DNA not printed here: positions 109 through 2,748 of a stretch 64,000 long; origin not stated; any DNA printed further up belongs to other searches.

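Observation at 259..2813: Two-gene module: small protein translationally coupled to an SMC-like coiled-coil ABC ATPase with a zinc ribbon; candidate uncharacterised defence system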

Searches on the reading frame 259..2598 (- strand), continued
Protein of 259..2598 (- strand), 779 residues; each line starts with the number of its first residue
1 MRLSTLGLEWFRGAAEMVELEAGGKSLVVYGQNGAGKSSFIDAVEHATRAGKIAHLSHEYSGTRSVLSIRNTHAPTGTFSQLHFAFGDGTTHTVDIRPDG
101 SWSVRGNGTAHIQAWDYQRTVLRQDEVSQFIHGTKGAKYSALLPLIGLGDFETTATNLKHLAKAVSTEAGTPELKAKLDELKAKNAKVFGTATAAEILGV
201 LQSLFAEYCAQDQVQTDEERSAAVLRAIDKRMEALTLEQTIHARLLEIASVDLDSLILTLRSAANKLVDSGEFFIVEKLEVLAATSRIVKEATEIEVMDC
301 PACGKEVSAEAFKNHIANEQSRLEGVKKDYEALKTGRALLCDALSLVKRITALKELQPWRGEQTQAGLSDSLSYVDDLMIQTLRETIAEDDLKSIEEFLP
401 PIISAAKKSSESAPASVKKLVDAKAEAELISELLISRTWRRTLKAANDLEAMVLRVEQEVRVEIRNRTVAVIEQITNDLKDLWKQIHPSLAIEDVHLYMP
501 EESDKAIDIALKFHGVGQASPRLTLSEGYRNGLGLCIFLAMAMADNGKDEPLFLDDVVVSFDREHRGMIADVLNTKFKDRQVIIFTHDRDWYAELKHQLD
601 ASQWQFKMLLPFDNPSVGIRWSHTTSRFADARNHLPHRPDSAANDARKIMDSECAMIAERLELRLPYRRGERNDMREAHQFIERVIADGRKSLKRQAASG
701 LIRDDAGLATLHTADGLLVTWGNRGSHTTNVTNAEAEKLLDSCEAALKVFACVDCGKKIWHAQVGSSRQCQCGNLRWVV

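Call 77: search_protein_families(library=pfam, proteins=[L083:4606-7002:+, L084:4417-6810:+, L083:4398-4610:+, L084:4203-4421:+], max_evalue=0.1)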
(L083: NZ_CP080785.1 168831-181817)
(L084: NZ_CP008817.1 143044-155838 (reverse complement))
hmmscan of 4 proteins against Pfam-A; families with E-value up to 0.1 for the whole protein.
L083:4606-7002:+ (799 aa): 12 families
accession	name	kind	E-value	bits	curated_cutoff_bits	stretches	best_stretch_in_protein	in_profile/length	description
PF13166.12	AAA_13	-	1.1e-12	47.9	36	1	287-649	236-599/713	AAA domain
PF02463.25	SMC_N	-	2.7e-11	43.8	40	1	4-619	2-203/220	RecF/RecN/SMC N terminal domain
PF13476.12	AAA_23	-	1.1e-07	33.1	27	1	11-270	6-201/201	AAA domain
PF13304.12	AAA_21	-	9.8e-07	29.6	27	1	31-66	3-50/304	AAA domain, putative AbiEii toxin, Type IV TA system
PF13175.12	AAA_15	-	5.8e-05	23.3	32.1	1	3-82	2-59/374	AAA ATPase domain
PF13555.12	AAA_29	-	0.011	15.9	27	1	26-48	22-43/61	P-loop containing region of AAA domain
PF14197.11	Cep57_CLD_2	-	0.013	16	27.1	0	251-286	1-36/67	Centrosome localisation domain of PPC89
PF11398.14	DUF2813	-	0.037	13.8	21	0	4-53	3-48/372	Protein of unknown function (DUF2813)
PF25472.1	DUF7902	-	0.047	14.3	26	0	415-463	1-49/85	Domain of unknown function (DUF7902)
PF13514.12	AAA_27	-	0.055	13.5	22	0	20-48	18-47/206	AAA domain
PF14942.11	Muted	-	0.06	14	26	0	224-292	30-100/146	Organelle biogenesis, Muted-like protein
PF05008.21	V-SNARE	-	0.089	13.7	25.9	0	413-469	12-67/92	Vesicle transport v-SNARE protein N-terminus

L084:4417-6810:+ (798 aa): 9 families
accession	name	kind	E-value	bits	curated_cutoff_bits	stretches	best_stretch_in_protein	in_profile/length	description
PF02463.25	SMC_N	-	3.5e-13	49.9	40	1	4-617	2-202/220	RecF/RecN/SMC N terminal domain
PF13476.12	AAA_23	-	1.1e-06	29.8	27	1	6-207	1-155/201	AAA domain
PF13304.12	AAA_21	-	4.6e-06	27.4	27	1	31-50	3-22/304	AAA domain, putative AbiEii toxin, Type IV TA system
PF13175.12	AAA_15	-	0.00052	20.2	32.1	1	3-184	2-92/374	AAA ATPase domain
PF13555.12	AAA_29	-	0.00096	19.3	27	1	23-48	19-43/61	P-loop containing region of AAA domain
PF00005.33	ABC_tran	-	0.0051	17.8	25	0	26-58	10-42/137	ABC transporter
PF11398.14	DUF2813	-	0.015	15.1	21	1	5-199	4-202/372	Protein of unknown function (DUF2813)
PF13514.12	AAA_27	-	0.033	14.2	22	0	3-50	2-49/206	AAA domain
PF17675.6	APG6_N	-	0.052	14.4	45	1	219-309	23-117/132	Apg6 coiled-coil region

L083:4398-4610:+ (71 aa): 0 families

L084:4203-4421:+ (73 aa): 0 families

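Call 79: search_protein_families(library=pfam, proteins=[L009:20-3346:+, L018:9-2159:+, L068:10419-11435:+, L036:5673-6404:+, L068:2083-3072:+, L008:13279-14256:-, L016:10400-11869:+, L015:15177-16265:-, L058:15173-15886:+, L068:5721-6905:-], max_evalue=0.0001)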
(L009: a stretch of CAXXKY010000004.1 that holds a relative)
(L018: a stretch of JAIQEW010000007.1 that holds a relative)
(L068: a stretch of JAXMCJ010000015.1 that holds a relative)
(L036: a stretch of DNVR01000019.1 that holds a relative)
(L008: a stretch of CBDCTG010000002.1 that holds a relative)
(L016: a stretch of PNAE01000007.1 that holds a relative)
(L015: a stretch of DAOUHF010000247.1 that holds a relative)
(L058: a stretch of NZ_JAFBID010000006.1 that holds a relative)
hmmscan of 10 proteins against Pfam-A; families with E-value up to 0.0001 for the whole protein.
L009:20-3346:+ (1109 aa): 6 families
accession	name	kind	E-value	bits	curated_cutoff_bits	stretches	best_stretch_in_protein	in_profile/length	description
PF13087.12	AAA_12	-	3.9e-26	92.3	27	1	895-1073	15-194/195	AAA domain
PF13482.12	RNase_H_2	-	1.8e-17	64.2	22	1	290-473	1-164/165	RNase_H superfamily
PF13086.12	AAA_11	-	5.4e-11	43.2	27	0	829-865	213-250/257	AAA domain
PF13604.12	AAA_30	-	8.6e-09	35.8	27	1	707-871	9-134/191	AAA domain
PF13245.12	AAA_19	-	3.5e-05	24.4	25.1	0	718-865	13-129/134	AAA domain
PF01443.25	Viral_helicase1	-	6.6e-05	23.3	21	0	827-871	56-104/228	Viral superfamily 1 RNA helicase core domain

L018:9-2159:+ (717 aa): 4 families
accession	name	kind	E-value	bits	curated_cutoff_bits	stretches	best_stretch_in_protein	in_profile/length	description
PF07676.18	PD40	-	6.1e-36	122.1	20.9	2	478-512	3-38/38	WD40-like Beta Propeller Repeat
PF00069.31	Pkinase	-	2.9e-14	53.6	31.7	1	8-94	157-252/263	Protein kinase domain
PF07714.23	PK_Tyr_Ser-Thr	-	9.5e-10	38.6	23.1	1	12-94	168-249/258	Protein tyrosine and serine/threonine kinase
PF00930.27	DPPIV_N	-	4.5e-06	26.1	22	0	458-505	17-64/354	Dipeptidyl peptidase IV (DPP IV) N-terminal region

L068:10419-11435:+ (339 aa): 2 families
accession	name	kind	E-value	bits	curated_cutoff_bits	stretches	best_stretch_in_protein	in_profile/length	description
PF00005.33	ABC_tran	-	8.1e-30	104.6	25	1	33-188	2-136/137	ABC transporter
PF08352.17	oligo_HPY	-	1.3e-20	74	27.1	1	240-305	1-65/65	Oligopeptide/dipeptide transporter, C-terminal region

L036:5673-6404:+ (244 aa): 4 families
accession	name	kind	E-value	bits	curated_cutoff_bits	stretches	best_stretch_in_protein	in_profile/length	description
PF13561.12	adh_short_C2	-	4.4e-50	170.9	27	1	11-240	1-232/236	Enoyl-(Acyl carrier protein) reductase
PF00106.31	adh_short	-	1.8e-44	152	26.6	1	5-190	1-186/195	short chain dehydrogenase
PF08659.16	KR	-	1.3e-07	32.2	22.6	1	7-159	3-154/180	KR domain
PF01370.27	Epimerase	-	7.6e-05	22.7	20.9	0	7-170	1-158/240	NAD dependent epimerase/dehydratase family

L068:2083-3072:+ (330 aa): 2 families
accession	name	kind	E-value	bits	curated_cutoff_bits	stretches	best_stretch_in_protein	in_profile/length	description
PF00528.27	BPD_transp_1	-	9.2e-28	97.7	26.4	1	119-326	1-184/184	Binding-protein-dependent transport system inner membrane component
PF19300.4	BPD_transp_1_N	-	2.9e-12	47.2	23.8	1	1-107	1-113/114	Binding-prot-dependent transport system membrane comp, N-term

L008:13279-14256:- (326 aa): 1 family
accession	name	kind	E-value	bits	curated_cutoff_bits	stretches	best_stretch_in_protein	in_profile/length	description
PF00528.27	BPD_transp_1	-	7.2e-32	111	26.4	1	141-325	1-184/184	Binding-protein-dependent transport system inner membrane component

L016:10400-11869:+ (490 aa): 1 family
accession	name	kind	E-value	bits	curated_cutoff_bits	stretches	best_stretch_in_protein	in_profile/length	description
PF02646.22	RmuC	-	6.8e-99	331.1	26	1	154-442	2-288/291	RmuC family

L015:15177-16265:- (363 aa): 4 families
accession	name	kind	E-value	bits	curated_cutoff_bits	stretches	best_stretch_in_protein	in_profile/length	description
PF00107.32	ADH_zinc_N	-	7.3e-29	100.8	31.8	1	192-317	1-120/129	Zinc-binding dehydrogenase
PF08240.17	ADH_N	-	1.3e-25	90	23.5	1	25-150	2-102/104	Alcohol dehydrogenase GroES-like domain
PF16912.11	Glu_dehyd_C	-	2.2e-08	34.3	34.9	1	175-352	25-202/211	Glucose dehydrogenase C-terminus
PF13602.12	ADH_zinc_N_2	-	1e-06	30.1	27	1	226-355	2-127/134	Zinc-binding dehydrogenase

L058:15173-15886:+ (238 aa): 2 families
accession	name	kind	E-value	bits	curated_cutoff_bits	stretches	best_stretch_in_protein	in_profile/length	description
PF13302.13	Acetyltransf_3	-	1e-30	107.6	25.4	1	40-179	2-137/138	Acetyltransferase (GNAT) domain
PF00583.31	Acetyltransf_1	-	1.6e-09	38.5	20.7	1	75-179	18-116/116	Acetyltransferase (GNAT) family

L068:5721-6905:- (395 aa): 2 families
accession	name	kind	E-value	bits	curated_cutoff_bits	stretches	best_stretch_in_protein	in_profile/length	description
PF02371.22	Transposase_20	-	1.9e-27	95.9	21.3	1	270-348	2-80/87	Transposase IS116/IS110/IS902 family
PF01548.23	DEDD_Tnp_IS110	-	3.9e-16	59.6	29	1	64-204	1-153/155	Transposase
